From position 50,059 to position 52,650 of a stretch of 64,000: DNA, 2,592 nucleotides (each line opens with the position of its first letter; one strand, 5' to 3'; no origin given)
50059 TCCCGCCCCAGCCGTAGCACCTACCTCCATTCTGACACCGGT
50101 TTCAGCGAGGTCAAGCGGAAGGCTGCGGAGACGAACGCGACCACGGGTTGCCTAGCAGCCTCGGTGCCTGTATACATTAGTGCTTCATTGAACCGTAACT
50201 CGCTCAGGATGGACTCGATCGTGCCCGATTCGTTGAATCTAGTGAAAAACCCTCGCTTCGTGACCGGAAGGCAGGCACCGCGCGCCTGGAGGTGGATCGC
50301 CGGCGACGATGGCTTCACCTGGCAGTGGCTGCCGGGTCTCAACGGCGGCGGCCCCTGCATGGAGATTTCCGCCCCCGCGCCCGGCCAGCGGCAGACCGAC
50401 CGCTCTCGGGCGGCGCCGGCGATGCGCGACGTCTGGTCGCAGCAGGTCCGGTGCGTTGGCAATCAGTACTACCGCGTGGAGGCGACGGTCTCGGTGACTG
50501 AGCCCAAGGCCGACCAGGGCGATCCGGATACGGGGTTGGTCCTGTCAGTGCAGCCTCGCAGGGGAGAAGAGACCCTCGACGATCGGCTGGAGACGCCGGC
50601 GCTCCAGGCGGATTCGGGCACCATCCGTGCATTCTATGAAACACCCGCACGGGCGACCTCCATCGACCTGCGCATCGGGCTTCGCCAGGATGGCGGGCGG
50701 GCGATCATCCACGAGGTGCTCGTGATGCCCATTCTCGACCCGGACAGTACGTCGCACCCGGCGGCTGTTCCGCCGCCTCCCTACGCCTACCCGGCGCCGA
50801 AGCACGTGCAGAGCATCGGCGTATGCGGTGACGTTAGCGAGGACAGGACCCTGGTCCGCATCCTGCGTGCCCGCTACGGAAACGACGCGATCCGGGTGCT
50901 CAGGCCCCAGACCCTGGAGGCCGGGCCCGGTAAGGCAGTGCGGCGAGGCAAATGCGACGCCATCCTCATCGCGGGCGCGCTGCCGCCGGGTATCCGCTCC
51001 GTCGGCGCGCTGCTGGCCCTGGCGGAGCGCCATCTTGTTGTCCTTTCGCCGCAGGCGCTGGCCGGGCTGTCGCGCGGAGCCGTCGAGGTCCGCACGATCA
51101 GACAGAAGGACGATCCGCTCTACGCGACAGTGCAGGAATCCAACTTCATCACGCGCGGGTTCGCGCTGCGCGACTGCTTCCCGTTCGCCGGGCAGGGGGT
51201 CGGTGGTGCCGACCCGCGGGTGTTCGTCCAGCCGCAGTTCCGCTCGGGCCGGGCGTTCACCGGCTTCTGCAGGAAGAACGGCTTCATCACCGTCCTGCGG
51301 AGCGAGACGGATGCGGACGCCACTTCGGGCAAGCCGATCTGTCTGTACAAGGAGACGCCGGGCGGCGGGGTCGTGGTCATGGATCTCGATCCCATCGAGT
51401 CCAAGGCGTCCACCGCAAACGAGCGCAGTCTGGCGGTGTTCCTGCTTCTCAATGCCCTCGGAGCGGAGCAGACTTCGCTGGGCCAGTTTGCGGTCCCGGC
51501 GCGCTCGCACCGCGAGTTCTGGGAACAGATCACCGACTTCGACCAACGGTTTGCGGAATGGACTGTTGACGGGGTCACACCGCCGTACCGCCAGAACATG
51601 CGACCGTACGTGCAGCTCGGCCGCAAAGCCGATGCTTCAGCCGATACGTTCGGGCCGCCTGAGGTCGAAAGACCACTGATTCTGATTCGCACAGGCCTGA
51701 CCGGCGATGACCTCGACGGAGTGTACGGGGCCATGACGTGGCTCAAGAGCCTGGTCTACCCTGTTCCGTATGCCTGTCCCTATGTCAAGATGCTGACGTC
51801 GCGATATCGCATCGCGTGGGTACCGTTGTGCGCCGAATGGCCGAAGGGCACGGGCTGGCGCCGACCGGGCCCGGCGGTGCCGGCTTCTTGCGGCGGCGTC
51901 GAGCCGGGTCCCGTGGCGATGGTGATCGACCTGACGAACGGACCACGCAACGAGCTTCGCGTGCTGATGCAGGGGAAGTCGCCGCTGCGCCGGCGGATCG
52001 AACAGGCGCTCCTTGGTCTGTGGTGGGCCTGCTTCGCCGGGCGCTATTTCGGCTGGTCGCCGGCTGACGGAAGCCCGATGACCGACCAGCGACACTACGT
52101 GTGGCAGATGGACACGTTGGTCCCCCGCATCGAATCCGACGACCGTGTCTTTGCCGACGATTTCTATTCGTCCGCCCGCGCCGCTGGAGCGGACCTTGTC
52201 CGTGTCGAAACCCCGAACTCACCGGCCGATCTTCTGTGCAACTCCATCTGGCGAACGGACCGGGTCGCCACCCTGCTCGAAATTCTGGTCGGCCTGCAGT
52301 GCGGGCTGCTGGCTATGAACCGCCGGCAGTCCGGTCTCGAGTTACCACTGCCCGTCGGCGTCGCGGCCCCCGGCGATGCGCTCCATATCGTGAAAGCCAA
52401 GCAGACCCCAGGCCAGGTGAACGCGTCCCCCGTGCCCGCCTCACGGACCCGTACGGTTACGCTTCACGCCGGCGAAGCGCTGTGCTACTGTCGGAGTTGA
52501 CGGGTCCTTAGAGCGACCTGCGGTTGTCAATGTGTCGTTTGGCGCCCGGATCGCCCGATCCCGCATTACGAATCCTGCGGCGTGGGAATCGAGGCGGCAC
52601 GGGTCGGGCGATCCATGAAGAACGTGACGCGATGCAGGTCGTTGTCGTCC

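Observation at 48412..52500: Divergently transcribed B12-binding radical SAM enzyme and a 763-aa orphan protein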

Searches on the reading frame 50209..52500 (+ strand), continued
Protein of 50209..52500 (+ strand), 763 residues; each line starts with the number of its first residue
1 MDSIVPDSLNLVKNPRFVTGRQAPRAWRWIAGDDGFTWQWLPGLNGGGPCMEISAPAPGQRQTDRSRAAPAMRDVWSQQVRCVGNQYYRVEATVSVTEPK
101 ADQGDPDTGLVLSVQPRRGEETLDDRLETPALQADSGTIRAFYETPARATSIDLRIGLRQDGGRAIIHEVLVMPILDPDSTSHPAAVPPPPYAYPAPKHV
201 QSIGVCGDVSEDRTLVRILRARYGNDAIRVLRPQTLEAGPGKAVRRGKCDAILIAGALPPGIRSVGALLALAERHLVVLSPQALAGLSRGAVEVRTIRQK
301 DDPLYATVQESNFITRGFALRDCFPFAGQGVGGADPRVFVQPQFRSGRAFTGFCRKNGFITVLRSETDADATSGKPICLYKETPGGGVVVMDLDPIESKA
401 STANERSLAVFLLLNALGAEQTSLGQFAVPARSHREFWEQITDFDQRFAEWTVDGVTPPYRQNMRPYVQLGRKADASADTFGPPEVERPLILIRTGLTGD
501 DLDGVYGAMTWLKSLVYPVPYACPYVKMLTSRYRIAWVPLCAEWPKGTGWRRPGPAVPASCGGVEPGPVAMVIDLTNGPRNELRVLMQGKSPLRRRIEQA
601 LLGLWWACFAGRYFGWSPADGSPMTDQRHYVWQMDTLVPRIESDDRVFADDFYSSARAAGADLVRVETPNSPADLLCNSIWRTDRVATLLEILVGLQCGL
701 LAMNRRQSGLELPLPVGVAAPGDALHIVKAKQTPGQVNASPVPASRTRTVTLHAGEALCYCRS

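Call 65: list_cluster_members(proteins=[P0258, P0260, P0263, P0265, P0277, P0229, P0238, P0254, P0219, P0043])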
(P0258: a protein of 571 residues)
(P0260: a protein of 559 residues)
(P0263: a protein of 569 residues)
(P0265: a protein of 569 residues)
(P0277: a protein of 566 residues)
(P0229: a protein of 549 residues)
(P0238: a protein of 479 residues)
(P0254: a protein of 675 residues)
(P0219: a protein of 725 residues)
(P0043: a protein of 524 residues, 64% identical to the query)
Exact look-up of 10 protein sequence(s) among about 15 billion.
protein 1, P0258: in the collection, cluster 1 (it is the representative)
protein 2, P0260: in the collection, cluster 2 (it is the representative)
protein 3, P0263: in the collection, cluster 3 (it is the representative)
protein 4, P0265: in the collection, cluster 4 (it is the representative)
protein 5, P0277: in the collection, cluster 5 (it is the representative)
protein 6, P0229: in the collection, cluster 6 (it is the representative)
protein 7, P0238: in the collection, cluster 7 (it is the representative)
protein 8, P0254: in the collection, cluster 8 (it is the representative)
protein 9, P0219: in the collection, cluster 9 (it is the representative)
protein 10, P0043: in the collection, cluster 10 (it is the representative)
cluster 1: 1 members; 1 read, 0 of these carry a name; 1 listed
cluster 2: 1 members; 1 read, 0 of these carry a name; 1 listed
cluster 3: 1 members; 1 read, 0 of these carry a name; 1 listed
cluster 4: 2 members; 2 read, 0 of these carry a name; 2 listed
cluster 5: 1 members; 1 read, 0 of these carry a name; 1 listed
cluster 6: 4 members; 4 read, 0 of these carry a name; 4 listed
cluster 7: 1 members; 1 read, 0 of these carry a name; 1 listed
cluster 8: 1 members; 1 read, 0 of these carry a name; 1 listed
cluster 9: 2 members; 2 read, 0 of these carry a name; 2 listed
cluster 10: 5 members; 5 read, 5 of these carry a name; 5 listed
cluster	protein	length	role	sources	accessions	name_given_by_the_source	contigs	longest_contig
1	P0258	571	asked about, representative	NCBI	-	-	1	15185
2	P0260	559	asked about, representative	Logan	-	-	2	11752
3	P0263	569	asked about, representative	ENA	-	-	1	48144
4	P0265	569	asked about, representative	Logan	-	-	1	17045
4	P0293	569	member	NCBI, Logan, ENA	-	-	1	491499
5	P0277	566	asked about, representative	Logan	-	-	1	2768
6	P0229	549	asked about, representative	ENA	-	-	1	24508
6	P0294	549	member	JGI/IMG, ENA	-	-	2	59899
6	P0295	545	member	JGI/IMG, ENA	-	-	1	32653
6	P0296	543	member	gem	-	-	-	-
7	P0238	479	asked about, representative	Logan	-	-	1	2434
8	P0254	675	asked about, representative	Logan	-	-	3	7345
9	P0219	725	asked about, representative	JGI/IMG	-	-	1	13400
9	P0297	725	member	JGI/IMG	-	-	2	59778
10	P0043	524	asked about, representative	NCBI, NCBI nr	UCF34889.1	MAG: B12-binding domain-containing radical SAM protein [Phycisphaerales bacterium]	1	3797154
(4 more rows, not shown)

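Call 68: search_protein_families(library=pfam, proteins=[L018:12290-13447:-, L025:12193-13338:-, L032:12682-14031:-, L006:3782-4870:+, L044:3488-4405:-, L044:1652-3445:-], max_evalue=0.001)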
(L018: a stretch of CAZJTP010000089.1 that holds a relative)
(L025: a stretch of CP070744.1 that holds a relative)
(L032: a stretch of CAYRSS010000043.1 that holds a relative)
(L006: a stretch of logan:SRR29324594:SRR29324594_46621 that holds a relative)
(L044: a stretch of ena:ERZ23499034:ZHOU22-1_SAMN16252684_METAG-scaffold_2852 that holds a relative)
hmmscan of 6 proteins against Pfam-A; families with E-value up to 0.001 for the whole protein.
L018:12290-13447:- (385 aa): 0 families

L025:12193-13338:- (381 aa): 0 families

L032:12682-14031:- (449 aa): 0 families

L006:3782-4870:+ (362 aa): 1 family
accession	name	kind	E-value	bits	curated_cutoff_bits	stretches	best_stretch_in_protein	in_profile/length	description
PF07661.19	MORN_2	-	3.7e-25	85.5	29.6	0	290-309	1-20/22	MORN repeat variant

L044:3488-4405:- (305 aa): 0 families

L044:1652-3445:- (597 aa): 0 families

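Call 79: search_protein_families(library=pfam, proteins=[P0174, P0198, P0208, P0151, P0227, P0232, P0235, P0245, P0248, P0290], max_evalue=0.01)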
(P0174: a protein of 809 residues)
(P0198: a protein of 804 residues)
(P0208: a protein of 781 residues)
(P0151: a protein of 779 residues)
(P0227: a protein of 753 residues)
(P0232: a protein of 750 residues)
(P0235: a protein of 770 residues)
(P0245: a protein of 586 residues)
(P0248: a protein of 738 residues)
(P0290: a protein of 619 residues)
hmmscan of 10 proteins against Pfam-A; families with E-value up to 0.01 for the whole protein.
P0174 (809 aa): 0 families

P0198 (804 aa): 0 families

P0208 (781 aa): 0 families

P0151 (779 aa): 0 families

P0227 (753 aa): 2 families
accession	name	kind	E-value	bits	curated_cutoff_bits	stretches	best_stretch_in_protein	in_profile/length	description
PF00246.29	Peptidase_M14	-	9e-21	75.2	21.6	1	392-546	4-186/286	Zinc carboxypeptidase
PF24827.1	AstE_AspA_cat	-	0.0025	17.8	25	1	428-507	3-70/192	Succinylglutamate desuccinylase/Aspartoacylase catalytic domain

P0232 (750 aa): 2 families
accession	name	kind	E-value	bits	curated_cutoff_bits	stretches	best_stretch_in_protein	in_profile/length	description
PF00246.29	Peptidase_M14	-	3.2e-19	70.1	21.6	1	406-560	8-186/286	Zinc carboxypeptidase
PF24827.1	AstE_AspA_cat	-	0.00059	19.9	25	1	438-555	3-99/192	Succinylglutamate desuccinylase/Aspartoacylase catalytic domain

P0235 (770 aa): 1 family
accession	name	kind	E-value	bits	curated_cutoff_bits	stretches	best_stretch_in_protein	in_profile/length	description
PF00246.29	Peptidase_M14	-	5.9e-15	56.1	21.6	1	427-583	5-189/286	Zinc carboxypeptidase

P0245 (586 aa): 2 families
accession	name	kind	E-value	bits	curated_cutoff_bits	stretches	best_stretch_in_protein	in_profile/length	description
PF00246.29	Peptidase_M14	-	3.6e-15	56.8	21.6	1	396-549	4-185/286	Zinc carboxypeptidase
PF24827.1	AstE_AspA_cat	-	0.0054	16.7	25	0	432-561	3-119/192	Succinylglutamate desuccinylase/Aspartoacylase catalytic domain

P0248 (738 aa): 1 family
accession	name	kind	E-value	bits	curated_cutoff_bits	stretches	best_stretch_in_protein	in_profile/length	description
PF00246.29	Peptidase_M14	-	2.2e-15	57.5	21.6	1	393-547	3-186/286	Zinc carboxypeptidase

P0290 (619 aa): 0 families
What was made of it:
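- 51508..52308 (+): M14-carboxypeptidase-like domain (aa ~434-700) with a degenerate active site. T498-G-D-D501 (51700-51711) replaces HxxE. The NRNF loop is deleted. T576 replaces the third zinc ligand. Glu667 (52207-52209) sits at the catalytic Glu position. Pfam M14 in relatives P0227, P0232, P0235, P0245 and P0248 (call 79).
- Pfam Peptidase_M14 scores 56-75 bits, against a cut-off of 21.6, in P0227, P0232, P0235, P0245 and P0248 (call 79).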

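Call 81: search_solved_structures(query=P0232, max_evalue=0.01, show_alignments=1)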
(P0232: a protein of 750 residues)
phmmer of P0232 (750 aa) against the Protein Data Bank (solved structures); distinct sequences matched with E-value up to 0.01: 28.
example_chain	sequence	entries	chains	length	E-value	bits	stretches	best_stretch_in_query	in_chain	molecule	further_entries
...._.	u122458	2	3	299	8e-08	34.2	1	414-544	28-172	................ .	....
5mrv_A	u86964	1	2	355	6.3e-05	24.6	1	426-546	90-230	Carboxypeptidase O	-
1hdq_A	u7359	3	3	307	0.0002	22.9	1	411-495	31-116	CARBOXYPEPTIDASE A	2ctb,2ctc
3fvl_A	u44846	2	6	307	0.0002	22.9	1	411-495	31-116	Carboxypeptidase A1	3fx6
1arl_A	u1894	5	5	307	0.0002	22.9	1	411-495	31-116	APO-CARBOXYPEPTIDASE A=ALPHA= (COX) | PROTEIN (CARBOXYPEPTIDASE A) | CARBOXYPEPTIDASE A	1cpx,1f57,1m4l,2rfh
1pyt_B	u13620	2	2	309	0.0002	22.9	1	411-495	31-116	PROCARBOXYPEPTIDASE A | Carboxypeptidase A1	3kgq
1arm_A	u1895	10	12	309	0.0002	22.9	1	411-495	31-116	HG-CARBOXYPEPTIDASE A=ALPHA= (COX) | PROTEIN (CARBOXYPEPTIDASE A) | CARBOXYPEPTIDASE A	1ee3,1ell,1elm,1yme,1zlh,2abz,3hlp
3lms_A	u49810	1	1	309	0.00033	22.2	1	419-548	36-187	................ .2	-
7nee_A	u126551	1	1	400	0.0006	21.3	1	419-548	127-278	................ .2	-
4p10_A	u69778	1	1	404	0.0006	21.3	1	419-548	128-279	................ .2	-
5hvf_A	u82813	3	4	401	0.0006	21.3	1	419-548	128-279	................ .2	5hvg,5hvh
7neu_A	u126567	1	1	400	0.00096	20.7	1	419-548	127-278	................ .2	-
1hdu_A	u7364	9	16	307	0.001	20.6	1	411-495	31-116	CARBOXYPEPTIDASE A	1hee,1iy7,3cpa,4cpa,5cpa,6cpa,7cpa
1bav_A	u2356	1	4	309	0.001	20.6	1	411-495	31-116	CARBOXYPEPTIDASE A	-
1cbx_A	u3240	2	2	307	0.001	20.6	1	411-495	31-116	CARBOXYPEPTIDASE A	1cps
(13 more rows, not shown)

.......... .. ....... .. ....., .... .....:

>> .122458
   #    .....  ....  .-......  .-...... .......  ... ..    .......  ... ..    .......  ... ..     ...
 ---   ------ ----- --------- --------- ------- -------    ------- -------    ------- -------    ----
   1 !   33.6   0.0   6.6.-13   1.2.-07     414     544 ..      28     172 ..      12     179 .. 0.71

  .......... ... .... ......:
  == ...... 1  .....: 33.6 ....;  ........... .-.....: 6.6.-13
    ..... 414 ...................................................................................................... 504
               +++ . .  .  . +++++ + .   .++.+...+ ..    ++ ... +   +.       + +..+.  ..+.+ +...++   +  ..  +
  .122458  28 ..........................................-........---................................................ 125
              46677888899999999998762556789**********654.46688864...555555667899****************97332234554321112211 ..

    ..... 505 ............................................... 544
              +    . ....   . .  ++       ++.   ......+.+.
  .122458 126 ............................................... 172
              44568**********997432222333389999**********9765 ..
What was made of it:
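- The P0232 motifs GIHSDEW and NRNF align with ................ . (call 81).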

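Call 82: search_protein_families(library=ncbifam, proteins=[P0232, P0235, P0227, P0248], max_evalue=0.001)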
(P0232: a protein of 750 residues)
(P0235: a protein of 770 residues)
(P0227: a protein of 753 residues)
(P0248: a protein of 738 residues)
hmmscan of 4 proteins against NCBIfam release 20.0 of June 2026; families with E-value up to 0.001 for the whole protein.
P0232 (750 aa): 0 families

P0235 (770 aa): 0 families

P0227 (753 aa): 0 families

P0248 (738 aa): 0 families

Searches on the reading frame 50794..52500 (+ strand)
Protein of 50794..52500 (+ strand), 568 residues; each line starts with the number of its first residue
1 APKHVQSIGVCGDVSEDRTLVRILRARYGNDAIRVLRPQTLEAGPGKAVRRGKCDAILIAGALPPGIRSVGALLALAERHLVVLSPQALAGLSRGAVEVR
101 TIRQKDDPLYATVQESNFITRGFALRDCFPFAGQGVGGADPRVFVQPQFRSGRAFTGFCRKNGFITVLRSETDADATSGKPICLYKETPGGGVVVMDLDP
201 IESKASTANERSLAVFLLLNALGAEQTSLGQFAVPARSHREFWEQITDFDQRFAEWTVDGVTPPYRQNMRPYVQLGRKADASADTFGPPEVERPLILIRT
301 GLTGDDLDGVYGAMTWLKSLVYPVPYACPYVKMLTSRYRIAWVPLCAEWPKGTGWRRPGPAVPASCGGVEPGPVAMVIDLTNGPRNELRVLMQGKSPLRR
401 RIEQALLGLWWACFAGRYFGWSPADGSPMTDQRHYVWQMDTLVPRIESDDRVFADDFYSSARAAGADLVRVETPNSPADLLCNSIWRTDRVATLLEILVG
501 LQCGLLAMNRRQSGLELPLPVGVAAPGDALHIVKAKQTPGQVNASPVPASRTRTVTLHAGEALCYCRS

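Call 44: predict_structure(alignment_id=A2)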
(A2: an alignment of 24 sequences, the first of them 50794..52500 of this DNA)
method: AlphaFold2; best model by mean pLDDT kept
length: 568 residues; sequences in the alignment: 24
mean_pLDDT: 85.1   pTM: 0.88
mean pLDDT of the five models: 85.1, 84.1, 83.7, 83.4, 82.5
residues with pLDDT >= 90: 278; 70-90: 211; 50-70: 61; < 50: 18
segments of 3 or more residues with pLDDT < 50: 45-51, 279-286
pLDDT, mean of each block of 10 residues (from residue 1): 82 86 94 89 54 83 89 93 96 94 90 94 93 78 91 96 97 90 95 94 80 94 88 87 89 86 70 72 48 89 84 94 86 86 84 55 55 90 91 90 91 89 87 86 93 90 93 78 90 95 87 85 67 86 82 83 77
secondary structure, 60 per line:
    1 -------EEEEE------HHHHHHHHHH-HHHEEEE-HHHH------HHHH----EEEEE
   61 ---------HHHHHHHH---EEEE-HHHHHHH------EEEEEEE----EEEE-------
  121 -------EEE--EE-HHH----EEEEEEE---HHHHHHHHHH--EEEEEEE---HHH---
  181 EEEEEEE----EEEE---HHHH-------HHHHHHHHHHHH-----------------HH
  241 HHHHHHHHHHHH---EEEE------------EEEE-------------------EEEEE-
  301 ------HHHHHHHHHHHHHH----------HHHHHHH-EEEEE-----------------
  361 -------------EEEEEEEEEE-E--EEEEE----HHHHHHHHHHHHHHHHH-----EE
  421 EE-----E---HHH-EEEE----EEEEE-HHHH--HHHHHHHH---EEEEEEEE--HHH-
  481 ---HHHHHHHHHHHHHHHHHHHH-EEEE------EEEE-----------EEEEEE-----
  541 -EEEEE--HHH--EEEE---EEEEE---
elements in order: E8-12 H19-28 E33-36 H38-41 H48-51 E56-60 H70-77 E81-84 H86-92 E99-105 E110-113 E128-130 E143-149 H153-162 E165-171 E181-187 E192-195 H199-202 H210-221 H239-252 E256-259 E272-275 E295-299 H307-320 H331-337 E339-343 E374-383 E388-392 H397-413 E419-422 E436-439 E444-448 H450-453 H456-463 E467-474 H484-503 E505-508 E515-518 E530-535 E542-546 E554-557 E561-565

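Call 47: fold_search(model_id=the predicted structure, library=pdb)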
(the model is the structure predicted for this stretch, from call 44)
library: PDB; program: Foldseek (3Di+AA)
matches with E <= 10: 902; with E <= 0.001: 104
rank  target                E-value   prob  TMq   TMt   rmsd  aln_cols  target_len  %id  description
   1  3b2y_A                4.0e-08  1.00  0.25  0.49   9.9       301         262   12  CRYSTAL STRUCTURE OF a putative metallopeptidase (SDEN_2526) FROM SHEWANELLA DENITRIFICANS OS217 AT 1.74 A RESOLUTION (released 2007-11-27)
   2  3l2n_A                2.1e-07  1.00  0.28  0.40   8.8       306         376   13  Crystal structure of Putative carboxypeptidase A (YP_562911.1) from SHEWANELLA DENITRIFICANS OS-217 at 2.39 A resoluti (released 2009-12-29)
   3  3b2y_B                3.3e-07  1.00  0.26  0.51   7.9       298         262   12  CRYSTAL STRUCTURE OF a putative metallopeptidase (SDEN_2526) FROM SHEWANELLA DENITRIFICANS OS217 AT 1.74 A RESOLUTION (released 2007-11-27)
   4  4oko_A                3.3e-07  1.00  0.24  0.43   9.2       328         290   12  Crystal structure of Francisella tularensis REP34 (Rapid Encystment Phenotype Protein 34 KDa) (released 2014-09-24)
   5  8v3p_A                4.1e-07  1.00  0.28  0.33   9.8       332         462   11  CCP5 in complex with Glu-P-peptide 2 transition state analog (released 2024-07-17)
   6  4oko_D                4.4e-07  1.00  0.24  0.44   9.2       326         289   12  Crystal structure of Francisella tularensis REP34 (Rapid Encystment Phenotype Protein 34 KDa) (released 2014-09-24)
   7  4b6z_D                5.2e-07  1.00  0.30  0.42   6.2       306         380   11  Crystal structure of metallo-carboxypeptidase from Burkholderia cenocepacia (released 2013-03-27)
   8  4b6z_C                8.3e-07  1.00  0.28  0.40   7.6       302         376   11  Crystal structure of metallo-carboxypeptidase from Burkholderia cenocepacia (released 2013-03-27)
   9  2qvp_A                8.8e-07  1.00  0.27  0.52   8.0       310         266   14  CRYSTAL STRUCTURE OF A PUTATIVE METALLOPEPTIDASE (SAMA_0725) FROM SHEWANELLA AMAZONENSIS SB2B AT 2.00 A RESOLUTION (released 2007-08-28)
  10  8v3o_A                9.3e-07  1.00  0.28  0.33   9.5       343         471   10  CCP5 in complex with Glu-P-peptide 1 transition state analog (released 2024-07-17)
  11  2qvp_C                1.0e-06  1.00  0.27  0.51   8.2       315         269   12  CRYSTAL STRUCTURE OF A PUTATIVE METALLOPEPTIDASE (SAMA_0725) FROM SHEWANELLA AMAZONENSIS SB2B AT 2.00 A RESOLUTION (released 2007-08-28)
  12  2qvp_B                1.1e-06  1.00  0.26  0.51   8.0       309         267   13  CRYSTAL STRUCTURE OF A PUTATIVE METALLOPEPTIDASE (SAMA_0725) FROM SHEWANELLA AMAZONENSIS SB2B AT 2.00 A RESOLUTION (released 2007-08-28)
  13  4oko_B                1.4e-06  1.00  0.27  0.49   7.1       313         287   13  Crystal structure of Francisella tularensis REP34 (Rapid Encystment Phenotype Protein 34 KDa) (released 2014-09-24)
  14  4b6z_A                1.5e-06  1.00  0.29  0.41   7.1       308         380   12  Crystal structure of metallo-carboxypeptidase from Burkholderia cenocepacia (released 2013-03-27)
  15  4oko_C                1.5e-06  1.00  0.27  0.49   7.1       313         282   13  Crystal structure of Francisella tularensis REP34 (Rapid Encystment Phenotype Protein 34 KDa) (released 2014-09-24)
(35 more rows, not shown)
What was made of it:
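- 51508..52308 (+): Foldseek: 3b2y at 4e-8, plus CCP5, carboxypeptidase D, carboxypeptidase A/B/T and others (call 47).
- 52303..52497 (+): Small C-terminal beta-sandwich (aa ~699-763). About 30 residues of it are missing in the short-form (707-713 aa) family members. Carboxypeptidase D hits, which have a catalytic domain plus a beta-sandwich, align over ~420 columns (call 47).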
